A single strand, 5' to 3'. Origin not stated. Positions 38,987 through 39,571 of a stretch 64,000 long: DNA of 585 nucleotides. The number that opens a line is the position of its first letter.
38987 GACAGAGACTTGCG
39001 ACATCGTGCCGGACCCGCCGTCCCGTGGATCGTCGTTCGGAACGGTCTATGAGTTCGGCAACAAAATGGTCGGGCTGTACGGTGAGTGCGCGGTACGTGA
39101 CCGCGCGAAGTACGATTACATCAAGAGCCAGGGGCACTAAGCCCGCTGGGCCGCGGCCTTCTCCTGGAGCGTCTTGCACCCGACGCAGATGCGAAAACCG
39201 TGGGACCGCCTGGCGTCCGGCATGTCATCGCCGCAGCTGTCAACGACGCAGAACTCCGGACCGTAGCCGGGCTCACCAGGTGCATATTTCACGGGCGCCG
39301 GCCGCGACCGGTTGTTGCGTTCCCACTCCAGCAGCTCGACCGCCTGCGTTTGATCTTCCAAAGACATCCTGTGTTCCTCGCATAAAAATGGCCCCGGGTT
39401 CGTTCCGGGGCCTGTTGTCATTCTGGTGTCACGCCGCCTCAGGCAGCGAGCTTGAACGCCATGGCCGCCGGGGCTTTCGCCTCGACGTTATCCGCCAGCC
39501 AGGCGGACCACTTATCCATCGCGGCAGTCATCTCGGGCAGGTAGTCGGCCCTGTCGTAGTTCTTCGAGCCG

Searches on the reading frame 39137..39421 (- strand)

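Call 56: search_protein_families(library=pfam, proteins=[window:39137-39421:-], max_evalue=0.01)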
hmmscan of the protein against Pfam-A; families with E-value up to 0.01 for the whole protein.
window:39137-39421:- (94 aa): 0 families

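Call 57: search_protein_families(library=phrogs, proteins=[window:39137-39421:-], max_evalue=0.001)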
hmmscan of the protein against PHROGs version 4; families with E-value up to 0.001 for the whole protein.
window:39137-39421:- (94 aa): 1 family
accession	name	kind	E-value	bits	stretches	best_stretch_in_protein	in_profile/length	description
phrog_54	-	other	2.8e-07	31.7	1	22-93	5-71/75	DksA-like zinc-finger protein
